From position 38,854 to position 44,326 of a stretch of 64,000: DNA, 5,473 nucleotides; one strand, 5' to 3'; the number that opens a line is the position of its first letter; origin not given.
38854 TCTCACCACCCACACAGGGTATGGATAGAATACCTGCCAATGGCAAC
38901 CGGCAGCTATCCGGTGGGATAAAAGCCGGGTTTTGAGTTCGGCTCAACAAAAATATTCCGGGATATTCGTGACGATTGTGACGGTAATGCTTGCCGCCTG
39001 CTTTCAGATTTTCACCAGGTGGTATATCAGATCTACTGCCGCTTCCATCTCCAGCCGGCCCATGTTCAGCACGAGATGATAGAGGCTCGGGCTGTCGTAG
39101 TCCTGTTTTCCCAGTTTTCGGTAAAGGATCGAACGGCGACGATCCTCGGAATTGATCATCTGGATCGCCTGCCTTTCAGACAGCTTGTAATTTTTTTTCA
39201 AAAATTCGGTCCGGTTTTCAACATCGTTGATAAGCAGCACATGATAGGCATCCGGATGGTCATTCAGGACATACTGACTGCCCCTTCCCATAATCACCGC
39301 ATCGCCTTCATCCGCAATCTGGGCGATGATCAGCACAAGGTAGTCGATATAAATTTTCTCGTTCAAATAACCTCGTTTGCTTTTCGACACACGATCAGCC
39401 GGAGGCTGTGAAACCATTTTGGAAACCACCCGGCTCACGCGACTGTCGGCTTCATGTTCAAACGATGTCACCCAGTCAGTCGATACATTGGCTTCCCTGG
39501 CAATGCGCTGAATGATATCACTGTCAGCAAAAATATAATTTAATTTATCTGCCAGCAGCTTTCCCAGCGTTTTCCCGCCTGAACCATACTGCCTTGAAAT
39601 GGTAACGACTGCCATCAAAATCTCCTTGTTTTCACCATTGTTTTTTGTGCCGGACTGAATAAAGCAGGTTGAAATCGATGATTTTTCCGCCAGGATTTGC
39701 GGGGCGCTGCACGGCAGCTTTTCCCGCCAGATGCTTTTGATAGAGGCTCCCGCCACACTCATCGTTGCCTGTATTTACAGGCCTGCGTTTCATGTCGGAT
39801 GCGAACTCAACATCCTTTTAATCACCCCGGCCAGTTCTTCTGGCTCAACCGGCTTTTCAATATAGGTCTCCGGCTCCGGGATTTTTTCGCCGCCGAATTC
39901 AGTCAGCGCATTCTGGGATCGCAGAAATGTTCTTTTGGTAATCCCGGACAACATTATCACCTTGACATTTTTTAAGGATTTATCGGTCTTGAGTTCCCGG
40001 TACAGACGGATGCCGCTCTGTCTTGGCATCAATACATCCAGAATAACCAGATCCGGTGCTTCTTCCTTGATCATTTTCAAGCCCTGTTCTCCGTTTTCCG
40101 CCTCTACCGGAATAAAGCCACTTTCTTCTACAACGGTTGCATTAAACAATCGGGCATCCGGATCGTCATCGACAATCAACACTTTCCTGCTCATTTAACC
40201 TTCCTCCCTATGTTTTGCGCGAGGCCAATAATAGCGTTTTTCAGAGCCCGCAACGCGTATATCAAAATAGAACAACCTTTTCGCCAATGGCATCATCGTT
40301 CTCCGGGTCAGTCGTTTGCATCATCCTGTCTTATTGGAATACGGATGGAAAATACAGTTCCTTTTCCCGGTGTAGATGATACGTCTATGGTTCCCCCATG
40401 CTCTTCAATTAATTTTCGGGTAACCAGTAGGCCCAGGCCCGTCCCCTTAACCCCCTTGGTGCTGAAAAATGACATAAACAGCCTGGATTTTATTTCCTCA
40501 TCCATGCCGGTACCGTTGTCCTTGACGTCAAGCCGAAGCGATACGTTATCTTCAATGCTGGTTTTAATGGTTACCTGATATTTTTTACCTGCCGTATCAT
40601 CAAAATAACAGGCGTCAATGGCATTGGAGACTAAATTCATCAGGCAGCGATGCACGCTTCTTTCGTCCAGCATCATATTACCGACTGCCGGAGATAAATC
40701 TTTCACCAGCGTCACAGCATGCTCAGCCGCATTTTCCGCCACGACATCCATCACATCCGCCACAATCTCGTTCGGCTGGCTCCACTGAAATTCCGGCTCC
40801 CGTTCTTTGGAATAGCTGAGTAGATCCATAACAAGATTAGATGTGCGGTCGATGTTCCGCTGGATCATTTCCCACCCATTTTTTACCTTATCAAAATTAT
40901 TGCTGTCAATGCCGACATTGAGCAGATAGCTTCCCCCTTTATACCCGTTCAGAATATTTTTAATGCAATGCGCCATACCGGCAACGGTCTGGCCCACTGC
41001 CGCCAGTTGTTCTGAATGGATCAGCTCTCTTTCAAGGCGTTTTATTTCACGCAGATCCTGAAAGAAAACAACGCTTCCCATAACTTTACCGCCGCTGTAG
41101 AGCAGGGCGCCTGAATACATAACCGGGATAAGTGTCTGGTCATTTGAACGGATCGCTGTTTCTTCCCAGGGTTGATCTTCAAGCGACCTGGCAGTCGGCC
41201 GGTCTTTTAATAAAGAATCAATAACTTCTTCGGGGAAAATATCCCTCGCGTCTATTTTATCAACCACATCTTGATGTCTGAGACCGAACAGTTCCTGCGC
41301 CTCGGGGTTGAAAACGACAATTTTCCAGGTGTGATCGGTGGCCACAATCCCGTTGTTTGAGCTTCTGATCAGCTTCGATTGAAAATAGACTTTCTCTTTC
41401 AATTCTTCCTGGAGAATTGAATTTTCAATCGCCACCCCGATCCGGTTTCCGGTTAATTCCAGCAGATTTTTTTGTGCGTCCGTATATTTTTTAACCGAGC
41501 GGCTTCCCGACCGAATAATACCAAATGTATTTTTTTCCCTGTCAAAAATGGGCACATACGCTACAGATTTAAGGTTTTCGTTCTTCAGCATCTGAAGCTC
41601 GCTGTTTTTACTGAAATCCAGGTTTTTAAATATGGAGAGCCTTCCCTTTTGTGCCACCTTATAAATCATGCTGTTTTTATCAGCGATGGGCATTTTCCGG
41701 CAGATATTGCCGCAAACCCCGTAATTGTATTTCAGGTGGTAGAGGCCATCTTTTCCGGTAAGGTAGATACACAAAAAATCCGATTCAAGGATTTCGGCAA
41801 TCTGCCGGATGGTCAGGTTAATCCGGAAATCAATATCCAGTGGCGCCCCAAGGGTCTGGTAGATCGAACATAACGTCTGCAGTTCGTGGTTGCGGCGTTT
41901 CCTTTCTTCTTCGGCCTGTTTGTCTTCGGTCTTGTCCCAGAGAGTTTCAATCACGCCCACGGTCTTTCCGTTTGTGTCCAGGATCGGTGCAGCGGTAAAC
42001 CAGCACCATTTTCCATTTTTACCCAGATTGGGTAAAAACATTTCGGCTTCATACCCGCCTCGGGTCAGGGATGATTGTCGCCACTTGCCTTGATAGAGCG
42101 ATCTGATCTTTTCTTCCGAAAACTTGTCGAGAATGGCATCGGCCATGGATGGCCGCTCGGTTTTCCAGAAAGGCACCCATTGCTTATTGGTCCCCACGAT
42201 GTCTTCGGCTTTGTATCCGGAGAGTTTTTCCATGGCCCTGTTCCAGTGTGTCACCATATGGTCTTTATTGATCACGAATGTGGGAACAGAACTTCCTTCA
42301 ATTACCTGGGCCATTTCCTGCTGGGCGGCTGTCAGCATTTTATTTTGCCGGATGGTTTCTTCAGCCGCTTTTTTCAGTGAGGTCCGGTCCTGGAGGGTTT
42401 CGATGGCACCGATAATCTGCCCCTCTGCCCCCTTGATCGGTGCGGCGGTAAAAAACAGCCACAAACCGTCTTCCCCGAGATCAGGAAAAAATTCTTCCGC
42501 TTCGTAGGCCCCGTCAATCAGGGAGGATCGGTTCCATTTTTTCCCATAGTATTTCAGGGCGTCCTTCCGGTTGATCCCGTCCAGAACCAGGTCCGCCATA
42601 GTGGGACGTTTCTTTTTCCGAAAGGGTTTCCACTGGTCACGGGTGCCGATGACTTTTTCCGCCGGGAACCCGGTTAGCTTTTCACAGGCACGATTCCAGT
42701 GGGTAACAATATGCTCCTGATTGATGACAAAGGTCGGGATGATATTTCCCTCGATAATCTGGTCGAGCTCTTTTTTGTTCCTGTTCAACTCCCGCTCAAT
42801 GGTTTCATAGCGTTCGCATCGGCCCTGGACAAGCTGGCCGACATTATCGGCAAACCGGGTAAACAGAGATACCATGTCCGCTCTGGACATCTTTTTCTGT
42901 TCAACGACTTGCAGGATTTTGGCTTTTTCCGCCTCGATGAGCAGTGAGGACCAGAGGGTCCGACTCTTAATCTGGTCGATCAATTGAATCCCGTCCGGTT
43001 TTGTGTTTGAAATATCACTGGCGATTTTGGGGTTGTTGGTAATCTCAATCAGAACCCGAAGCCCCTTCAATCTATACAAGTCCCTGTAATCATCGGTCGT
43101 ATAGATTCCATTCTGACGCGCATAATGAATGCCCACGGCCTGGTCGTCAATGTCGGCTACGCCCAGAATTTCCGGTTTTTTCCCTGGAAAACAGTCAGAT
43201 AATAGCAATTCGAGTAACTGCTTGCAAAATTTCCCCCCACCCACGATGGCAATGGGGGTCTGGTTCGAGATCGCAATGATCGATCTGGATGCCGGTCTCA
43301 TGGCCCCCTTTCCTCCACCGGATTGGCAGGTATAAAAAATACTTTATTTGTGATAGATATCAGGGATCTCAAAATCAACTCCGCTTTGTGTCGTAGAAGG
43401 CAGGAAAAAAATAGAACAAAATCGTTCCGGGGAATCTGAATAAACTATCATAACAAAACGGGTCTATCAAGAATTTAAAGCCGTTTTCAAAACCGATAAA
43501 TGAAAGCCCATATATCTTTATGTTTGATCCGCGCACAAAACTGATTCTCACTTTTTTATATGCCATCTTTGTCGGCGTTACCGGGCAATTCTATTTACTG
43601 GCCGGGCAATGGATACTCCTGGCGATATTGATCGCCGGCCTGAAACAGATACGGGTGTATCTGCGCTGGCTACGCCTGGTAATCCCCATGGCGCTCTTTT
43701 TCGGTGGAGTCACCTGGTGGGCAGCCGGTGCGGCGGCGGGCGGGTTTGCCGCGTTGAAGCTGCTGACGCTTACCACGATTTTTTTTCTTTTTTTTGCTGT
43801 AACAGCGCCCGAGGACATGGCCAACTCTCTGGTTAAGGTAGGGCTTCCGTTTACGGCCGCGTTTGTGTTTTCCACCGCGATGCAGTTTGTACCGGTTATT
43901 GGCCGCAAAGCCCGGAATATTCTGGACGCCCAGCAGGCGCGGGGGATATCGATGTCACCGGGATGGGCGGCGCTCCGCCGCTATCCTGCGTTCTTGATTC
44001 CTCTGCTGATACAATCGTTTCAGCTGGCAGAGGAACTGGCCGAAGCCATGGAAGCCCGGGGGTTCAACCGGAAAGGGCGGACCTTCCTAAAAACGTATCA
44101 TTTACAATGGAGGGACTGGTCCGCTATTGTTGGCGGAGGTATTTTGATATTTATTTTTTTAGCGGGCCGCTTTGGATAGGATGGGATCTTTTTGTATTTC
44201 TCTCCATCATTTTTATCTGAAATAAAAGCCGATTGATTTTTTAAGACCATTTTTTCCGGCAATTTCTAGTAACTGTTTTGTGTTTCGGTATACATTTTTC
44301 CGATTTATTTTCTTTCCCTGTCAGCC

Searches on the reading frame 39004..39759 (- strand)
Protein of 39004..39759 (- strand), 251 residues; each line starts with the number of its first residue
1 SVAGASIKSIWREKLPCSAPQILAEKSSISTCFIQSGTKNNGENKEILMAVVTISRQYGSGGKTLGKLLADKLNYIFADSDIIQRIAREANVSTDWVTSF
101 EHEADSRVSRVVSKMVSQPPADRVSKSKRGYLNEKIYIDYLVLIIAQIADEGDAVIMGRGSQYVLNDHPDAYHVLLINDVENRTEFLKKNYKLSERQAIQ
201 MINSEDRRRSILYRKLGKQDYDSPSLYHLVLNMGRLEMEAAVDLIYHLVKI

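Call 9: search_protein_families(library=pfam, proteins=[window:39004-39759:-], max_evalue=0.001)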
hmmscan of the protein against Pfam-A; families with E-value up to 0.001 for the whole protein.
window:39004-39759:- (251 aa): 1 family
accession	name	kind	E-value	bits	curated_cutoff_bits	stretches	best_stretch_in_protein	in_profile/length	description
PF13189.12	Cytidylate_kin2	-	1.7e-46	159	28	1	51-234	1-175/176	Cytidylate kinase-like family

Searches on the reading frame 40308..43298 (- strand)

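Call 8: search_protein_families(library=pfam, proteins=[window:40308-43298:-], max_evalue=0.001)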
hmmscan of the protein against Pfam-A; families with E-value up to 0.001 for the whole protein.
window:40308-43298:- (996 aa): 11 families
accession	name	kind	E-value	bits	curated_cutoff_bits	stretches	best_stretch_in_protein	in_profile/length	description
PF00989.32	PAS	-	6.1e-27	94.3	22.6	3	328-371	2-45/113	PAS fold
PF02518.31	HATPase_c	-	1.3e-25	90.4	26.4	1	878-990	2-110/111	Histidine kinase-, DNA gyrase B-, and HSP90-like ATPase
PF13426.13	PAS_9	-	1.1e-24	87.1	27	3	338-458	2-103/103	PAS domain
PF08448.16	PAS_4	-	5.5e-19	68.9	23.1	1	334-460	2-109/110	PAS fold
PF13188.13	PAS_8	-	2.3e-13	50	21.8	1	330-378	4-53/65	PAS domain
PF13596.12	PAS_10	-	4.6e-10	40.5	22.1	1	643-749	4-105/106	PAS domain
PF08447.18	PAS_3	-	2.1e-08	34.7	25.6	0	350-450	2-86/89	PAS fold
PF01590.32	GAF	-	2.6e-08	34.9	22.4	1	494-624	7-133/133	GAF domain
PF13185.12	GAF_2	-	1.1e-07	32.5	28.6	1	496-625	11-136/136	GAF domain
PF17765.7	MLTR_LBD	-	3.6e-07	30.8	26.3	0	328-362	4-39/168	MmyB-like transcription regulator ligand binding domain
PF00512.31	HisKA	-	4e-05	24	26.9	0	769-833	3-64/66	His Kinase A (phospho-acceptor) domain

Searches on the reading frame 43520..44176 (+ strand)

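Call 8: search_protein_families(library=pfam, proteins=[window:43520-44176:+], max_evalue=0.001)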
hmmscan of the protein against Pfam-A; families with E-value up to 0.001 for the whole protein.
window:43520-44176:+ (219 aa): 1 family
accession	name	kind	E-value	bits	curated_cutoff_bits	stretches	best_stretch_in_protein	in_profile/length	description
PF02361.21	CbiQ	-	2.2e-21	76.9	25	1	3-185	9-211/216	Cobalt transport protein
